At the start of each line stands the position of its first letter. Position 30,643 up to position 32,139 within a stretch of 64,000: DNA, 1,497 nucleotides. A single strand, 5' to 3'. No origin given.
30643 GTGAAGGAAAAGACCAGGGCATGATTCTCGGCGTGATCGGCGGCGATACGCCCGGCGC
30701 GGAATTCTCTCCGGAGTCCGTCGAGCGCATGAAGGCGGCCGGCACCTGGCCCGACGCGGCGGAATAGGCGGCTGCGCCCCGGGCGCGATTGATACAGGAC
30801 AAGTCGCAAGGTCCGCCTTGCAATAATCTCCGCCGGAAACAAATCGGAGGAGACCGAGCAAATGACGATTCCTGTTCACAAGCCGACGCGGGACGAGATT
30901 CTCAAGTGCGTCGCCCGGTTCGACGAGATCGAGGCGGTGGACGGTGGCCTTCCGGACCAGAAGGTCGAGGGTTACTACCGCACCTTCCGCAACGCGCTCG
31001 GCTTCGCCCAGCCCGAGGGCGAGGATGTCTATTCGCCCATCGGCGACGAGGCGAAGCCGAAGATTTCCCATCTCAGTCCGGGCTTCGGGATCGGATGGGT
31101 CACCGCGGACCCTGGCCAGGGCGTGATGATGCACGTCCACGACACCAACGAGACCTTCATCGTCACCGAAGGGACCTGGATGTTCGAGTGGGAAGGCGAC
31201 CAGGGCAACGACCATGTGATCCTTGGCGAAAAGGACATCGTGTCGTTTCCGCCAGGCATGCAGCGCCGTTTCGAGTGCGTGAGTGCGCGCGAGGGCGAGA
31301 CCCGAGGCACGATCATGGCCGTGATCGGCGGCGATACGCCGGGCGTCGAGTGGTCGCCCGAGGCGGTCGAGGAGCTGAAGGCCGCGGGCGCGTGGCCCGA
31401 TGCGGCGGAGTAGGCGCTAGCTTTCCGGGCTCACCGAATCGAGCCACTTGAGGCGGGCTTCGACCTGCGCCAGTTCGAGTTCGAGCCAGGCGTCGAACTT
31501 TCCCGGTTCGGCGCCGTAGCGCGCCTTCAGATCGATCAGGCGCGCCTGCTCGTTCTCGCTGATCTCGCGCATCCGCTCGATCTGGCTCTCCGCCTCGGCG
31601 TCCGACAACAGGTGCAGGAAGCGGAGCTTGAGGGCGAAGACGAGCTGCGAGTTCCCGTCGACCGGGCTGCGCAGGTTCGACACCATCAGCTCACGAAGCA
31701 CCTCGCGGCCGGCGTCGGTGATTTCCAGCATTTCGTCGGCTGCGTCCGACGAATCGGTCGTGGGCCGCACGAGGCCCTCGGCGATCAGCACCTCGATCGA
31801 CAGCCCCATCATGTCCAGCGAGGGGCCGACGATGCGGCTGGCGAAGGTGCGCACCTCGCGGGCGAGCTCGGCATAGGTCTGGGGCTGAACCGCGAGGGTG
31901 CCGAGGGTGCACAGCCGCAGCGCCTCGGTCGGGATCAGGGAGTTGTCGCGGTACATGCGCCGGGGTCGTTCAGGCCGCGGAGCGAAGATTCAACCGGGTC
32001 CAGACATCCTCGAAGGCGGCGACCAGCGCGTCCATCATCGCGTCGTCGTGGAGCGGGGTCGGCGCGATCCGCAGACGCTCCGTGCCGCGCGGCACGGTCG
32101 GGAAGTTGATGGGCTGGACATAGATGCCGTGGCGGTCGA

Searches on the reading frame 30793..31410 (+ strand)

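Call 34: search_protein_families(library=pfam, proteins=[window:30793-31410:+], max_evalue=0.00001)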
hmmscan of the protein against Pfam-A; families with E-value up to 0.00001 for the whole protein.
window:30793-31410:+ (206 aa): 1 family
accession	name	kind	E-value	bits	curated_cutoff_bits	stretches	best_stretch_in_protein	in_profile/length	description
PF07883.17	Cupin_2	-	6.2e-08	32.7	27.2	1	102-165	2-61/70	Cupin domain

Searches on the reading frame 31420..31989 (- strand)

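Call 34: search_protein_families(library=pfam, proteins=[window:31420-31989:-], max_evalue=0.00001)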
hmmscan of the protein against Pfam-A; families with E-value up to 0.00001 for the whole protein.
window:31420-31989:- (190 aa): 1 family
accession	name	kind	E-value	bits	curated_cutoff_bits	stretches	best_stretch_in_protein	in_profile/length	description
PF14557.12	AphA_like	-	1.7e-43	148.8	27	1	14-186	2-173/174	Putative AphA-like transcriptional regulator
